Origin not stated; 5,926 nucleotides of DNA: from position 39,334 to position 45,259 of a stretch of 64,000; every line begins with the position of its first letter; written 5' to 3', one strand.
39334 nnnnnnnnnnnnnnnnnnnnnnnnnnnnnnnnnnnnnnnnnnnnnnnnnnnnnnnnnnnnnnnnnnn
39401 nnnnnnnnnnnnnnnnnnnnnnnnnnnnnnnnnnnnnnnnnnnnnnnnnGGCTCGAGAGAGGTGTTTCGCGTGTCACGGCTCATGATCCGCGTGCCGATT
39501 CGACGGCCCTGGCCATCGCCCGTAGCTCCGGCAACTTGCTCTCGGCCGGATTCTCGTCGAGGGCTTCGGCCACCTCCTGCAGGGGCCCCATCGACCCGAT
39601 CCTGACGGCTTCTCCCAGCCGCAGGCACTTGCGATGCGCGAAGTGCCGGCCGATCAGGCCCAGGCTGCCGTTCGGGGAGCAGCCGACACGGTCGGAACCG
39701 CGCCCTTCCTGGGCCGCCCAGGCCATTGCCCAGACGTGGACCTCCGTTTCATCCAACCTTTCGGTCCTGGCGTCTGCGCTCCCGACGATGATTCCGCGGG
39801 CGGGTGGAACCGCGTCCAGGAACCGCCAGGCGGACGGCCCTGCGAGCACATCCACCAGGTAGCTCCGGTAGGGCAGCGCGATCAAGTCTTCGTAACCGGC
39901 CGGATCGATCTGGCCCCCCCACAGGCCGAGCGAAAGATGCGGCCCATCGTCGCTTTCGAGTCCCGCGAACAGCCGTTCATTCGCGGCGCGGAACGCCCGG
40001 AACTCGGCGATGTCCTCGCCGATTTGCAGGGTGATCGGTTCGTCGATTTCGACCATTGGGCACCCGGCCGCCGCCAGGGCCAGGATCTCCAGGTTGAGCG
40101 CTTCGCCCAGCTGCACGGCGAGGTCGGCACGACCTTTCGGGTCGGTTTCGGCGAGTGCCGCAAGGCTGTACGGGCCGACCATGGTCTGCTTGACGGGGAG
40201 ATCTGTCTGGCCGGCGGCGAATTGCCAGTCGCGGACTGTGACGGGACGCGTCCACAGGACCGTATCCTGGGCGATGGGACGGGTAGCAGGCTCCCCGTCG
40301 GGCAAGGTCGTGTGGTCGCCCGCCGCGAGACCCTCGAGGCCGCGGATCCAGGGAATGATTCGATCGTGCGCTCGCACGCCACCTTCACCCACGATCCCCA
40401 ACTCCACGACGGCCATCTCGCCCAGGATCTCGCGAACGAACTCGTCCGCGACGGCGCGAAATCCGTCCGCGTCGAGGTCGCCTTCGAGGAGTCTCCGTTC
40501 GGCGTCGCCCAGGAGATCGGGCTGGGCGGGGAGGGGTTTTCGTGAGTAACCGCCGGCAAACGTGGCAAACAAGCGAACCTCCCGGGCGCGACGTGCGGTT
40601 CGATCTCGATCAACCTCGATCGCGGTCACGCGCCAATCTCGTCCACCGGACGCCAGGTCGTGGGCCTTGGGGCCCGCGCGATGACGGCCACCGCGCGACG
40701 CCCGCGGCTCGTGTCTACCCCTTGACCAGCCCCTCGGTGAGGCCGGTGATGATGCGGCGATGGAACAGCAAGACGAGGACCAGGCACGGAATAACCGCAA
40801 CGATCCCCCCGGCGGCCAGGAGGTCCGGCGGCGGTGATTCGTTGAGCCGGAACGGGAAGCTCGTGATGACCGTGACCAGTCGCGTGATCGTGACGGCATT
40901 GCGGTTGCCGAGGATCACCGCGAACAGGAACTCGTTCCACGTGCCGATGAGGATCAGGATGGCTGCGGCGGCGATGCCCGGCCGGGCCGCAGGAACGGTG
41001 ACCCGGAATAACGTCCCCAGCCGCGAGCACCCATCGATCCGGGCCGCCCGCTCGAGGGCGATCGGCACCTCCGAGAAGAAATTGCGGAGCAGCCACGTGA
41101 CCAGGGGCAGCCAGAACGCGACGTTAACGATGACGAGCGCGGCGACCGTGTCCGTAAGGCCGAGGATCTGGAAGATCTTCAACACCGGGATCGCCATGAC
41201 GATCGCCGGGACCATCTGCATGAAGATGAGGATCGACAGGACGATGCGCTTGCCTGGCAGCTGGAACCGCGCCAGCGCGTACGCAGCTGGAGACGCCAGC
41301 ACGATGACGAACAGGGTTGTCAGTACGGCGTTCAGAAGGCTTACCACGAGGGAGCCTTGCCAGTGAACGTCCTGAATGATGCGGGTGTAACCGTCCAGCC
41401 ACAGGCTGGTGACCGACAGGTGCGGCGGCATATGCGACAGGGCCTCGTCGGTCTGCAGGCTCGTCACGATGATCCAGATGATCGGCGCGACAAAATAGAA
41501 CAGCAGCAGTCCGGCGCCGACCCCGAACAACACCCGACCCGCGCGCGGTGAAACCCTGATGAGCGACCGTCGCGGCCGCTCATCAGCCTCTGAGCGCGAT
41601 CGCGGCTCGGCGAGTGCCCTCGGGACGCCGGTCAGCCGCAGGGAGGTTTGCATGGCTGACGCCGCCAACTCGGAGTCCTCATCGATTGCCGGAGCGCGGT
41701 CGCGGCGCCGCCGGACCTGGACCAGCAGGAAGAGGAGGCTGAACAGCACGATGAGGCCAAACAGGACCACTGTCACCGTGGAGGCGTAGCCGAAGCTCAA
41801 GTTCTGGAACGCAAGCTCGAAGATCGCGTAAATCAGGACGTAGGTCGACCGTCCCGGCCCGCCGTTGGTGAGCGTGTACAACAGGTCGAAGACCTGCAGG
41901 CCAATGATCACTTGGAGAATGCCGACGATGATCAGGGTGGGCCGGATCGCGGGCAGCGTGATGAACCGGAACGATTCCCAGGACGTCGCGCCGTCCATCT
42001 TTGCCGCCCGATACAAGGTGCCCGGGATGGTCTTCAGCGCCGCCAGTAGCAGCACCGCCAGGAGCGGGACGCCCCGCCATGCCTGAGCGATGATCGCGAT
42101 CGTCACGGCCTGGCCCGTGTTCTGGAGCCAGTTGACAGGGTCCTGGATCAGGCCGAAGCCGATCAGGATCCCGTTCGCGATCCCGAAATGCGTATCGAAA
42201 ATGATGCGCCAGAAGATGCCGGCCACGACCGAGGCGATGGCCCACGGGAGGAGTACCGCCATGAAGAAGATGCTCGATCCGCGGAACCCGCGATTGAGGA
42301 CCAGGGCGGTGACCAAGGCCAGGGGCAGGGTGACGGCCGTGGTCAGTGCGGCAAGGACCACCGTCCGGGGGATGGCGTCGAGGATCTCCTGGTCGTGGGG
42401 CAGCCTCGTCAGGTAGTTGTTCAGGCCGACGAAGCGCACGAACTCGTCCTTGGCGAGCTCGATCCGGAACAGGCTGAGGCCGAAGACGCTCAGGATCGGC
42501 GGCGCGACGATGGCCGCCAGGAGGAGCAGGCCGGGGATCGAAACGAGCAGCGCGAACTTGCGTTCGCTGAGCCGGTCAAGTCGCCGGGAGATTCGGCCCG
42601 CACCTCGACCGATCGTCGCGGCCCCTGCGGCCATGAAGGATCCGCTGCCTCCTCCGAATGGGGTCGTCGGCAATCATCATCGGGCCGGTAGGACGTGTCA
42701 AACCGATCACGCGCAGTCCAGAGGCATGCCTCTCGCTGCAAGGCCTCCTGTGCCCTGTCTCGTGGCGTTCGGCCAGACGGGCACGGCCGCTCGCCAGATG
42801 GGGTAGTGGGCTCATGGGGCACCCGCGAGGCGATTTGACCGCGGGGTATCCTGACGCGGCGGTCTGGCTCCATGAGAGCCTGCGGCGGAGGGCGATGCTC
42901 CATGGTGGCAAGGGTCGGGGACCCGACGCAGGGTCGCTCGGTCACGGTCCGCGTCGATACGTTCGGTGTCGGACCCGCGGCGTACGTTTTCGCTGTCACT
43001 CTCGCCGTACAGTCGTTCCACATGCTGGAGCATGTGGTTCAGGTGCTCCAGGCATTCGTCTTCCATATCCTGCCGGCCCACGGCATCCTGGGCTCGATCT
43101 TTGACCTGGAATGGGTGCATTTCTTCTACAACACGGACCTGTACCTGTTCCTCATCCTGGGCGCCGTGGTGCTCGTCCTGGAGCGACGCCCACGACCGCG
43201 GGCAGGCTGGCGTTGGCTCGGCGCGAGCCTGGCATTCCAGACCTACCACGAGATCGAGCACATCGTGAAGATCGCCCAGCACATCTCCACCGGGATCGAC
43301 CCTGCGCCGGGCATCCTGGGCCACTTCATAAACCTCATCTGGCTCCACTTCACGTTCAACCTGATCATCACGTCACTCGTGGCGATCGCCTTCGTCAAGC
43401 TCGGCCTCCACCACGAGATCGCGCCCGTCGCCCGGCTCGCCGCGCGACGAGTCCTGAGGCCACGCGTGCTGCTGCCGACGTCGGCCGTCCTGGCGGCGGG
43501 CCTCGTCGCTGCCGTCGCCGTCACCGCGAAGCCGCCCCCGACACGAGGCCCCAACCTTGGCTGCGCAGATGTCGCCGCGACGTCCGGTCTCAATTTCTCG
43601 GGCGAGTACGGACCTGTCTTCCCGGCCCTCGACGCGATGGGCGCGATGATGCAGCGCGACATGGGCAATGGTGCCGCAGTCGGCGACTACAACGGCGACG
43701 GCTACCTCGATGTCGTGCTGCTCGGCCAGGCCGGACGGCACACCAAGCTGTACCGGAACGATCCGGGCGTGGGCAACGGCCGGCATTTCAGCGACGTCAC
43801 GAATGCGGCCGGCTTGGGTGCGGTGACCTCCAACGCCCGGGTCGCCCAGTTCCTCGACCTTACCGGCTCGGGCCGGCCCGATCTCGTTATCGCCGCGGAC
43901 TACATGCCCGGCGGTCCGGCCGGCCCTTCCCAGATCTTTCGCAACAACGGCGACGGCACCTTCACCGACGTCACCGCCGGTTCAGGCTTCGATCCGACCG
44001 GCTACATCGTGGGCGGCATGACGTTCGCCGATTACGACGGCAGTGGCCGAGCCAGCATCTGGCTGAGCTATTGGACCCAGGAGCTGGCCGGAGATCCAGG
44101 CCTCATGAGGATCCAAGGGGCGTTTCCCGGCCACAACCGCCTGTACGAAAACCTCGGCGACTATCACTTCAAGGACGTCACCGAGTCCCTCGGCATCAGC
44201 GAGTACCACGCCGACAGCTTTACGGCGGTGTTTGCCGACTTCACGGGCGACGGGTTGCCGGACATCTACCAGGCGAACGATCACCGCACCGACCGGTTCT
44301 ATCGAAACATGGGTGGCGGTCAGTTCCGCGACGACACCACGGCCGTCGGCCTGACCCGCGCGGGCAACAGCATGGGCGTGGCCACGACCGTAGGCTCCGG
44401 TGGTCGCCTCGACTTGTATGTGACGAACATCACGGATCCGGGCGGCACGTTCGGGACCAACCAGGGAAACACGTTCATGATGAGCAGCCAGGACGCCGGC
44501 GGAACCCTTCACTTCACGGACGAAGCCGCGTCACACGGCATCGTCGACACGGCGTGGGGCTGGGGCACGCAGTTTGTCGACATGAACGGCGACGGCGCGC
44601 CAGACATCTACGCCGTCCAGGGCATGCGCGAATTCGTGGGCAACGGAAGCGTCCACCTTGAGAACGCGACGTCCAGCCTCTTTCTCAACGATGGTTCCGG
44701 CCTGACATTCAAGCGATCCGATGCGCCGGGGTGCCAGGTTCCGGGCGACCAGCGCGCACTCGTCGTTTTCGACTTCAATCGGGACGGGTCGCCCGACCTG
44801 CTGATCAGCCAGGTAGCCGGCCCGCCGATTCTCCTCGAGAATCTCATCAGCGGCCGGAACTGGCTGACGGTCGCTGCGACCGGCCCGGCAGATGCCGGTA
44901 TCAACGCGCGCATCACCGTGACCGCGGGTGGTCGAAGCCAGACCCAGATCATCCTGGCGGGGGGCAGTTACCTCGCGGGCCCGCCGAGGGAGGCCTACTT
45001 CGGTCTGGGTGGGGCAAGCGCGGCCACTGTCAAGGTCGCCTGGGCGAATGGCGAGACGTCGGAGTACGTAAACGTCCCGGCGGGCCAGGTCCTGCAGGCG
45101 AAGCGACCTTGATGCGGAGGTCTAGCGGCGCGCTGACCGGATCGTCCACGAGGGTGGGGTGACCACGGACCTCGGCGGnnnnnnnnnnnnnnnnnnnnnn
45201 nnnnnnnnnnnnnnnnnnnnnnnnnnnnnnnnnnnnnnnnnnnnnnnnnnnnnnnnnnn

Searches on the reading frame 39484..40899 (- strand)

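Call 7: search_protein_families(library=pfam, proteins=[window:39484-40899:-])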
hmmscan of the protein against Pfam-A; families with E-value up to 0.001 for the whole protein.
window:39484-40899:- (472 aa): 1 family
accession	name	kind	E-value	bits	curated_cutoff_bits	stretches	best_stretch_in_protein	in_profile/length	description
PF01717.24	Meth_synt_2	-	2.4e-08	34.1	21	1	150-290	35-178/324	Cobalamin-independent synthase, Catalytic domain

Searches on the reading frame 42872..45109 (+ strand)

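Call 7: search_protein_families(library=pfam, proteins=[window:42872-45109:+])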
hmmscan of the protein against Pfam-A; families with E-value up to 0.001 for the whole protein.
window:42872-45109:+ (746 aa): 3 families
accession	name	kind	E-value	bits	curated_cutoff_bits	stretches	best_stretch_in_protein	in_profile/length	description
PF13517.12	FG-GAP_3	-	2.2e-33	115.1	26.9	5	329-395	1-58/61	FG-GAP-like repeat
PF01839.29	FG-GAP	-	2.1e-11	43.9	22.1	1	265-283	2-20/37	FG-GAP repeat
PF07593.17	UnbV_ASPIC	-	2.2e-11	43.9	23.4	1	676-741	1-67/68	ASPIC and UnbV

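Call 45: search_protein_families(library=ncbifam, proteins=[window:42902-45109:+], max_evalue=1e-8)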
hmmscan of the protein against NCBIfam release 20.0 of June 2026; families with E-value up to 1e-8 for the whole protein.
window:42902-45109:+ (736 aa): 0 families
